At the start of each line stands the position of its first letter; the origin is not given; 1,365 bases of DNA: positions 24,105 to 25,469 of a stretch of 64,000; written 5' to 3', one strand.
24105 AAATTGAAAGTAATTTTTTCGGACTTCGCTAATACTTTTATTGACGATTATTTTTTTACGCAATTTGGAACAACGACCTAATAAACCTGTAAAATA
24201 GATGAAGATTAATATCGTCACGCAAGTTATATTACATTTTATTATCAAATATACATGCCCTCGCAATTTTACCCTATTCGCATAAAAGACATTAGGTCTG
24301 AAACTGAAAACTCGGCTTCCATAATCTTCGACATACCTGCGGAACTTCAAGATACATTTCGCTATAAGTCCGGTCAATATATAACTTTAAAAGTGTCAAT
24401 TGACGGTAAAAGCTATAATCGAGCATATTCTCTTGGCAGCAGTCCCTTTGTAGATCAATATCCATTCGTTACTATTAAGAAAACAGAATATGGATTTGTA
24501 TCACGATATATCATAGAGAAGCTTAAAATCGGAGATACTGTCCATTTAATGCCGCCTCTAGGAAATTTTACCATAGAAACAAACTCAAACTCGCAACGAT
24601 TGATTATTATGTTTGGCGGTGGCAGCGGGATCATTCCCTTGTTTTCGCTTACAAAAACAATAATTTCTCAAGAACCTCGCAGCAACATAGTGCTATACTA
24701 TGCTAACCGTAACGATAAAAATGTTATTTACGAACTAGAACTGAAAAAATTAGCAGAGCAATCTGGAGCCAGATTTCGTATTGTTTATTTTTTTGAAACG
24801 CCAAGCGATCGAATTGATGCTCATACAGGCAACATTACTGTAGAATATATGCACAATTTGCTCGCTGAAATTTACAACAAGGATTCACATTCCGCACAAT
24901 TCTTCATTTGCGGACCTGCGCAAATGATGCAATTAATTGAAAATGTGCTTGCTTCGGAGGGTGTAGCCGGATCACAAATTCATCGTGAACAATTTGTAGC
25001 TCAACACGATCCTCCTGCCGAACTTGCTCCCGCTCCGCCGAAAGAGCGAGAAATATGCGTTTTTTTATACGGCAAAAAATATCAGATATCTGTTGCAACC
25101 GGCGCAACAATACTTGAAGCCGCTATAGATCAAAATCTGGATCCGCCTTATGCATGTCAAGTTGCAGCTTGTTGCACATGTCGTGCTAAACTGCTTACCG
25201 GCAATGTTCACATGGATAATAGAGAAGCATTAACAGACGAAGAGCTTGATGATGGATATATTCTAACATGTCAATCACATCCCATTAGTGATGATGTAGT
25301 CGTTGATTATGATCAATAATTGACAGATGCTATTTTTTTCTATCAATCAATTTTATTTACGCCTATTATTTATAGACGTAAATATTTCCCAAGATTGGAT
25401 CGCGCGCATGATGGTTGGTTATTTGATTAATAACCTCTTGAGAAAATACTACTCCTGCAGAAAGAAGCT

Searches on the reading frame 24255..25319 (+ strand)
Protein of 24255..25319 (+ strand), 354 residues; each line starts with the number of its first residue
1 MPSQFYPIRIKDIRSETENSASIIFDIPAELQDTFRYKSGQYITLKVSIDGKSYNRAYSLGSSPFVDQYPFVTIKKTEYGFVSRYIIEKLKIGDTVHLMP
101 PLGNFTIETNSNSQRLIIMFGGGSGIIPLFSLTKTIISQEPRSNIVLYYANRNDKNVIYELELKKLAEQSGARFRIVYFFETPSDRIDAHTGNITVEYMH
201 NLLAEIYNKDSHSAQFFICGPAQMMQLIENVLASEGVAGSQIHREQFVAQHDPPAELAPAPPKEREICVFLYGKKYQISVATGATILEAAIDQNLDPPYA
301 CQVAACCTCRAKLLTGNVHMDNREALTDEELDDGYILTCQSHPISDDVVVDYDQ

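Call 19: search_protein_families(library=pfam, proteins=[window:24255-25319:+], max_evalue=0.001)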
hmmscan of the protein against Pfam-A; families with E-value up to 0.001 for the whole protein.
window:24255-25319:+ (354 aa): 4 families
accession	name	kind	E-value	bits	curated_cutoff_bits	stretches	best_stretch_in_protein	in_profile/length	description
PF00175.26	NAD_binding_1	-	2.2e-18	67.3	22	1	119-228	1-107/109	Oxidoreductase NAD-binding domain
PF00111.32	Fer2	-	9.9e-15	54.7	21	1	270-343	2-76/77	2Fe-2S iron-sulfur cluster binding domain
PF00970.30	FAD_binding_6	-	7.9e-11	42.6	21.1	1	10-106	4-98/99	Oxidoreductase FAD-binding domain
PF08030.17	NAD_binding_6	-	0.00023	21.7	22.2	0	117-179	4-73/156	Ferric reductase NAD binding domain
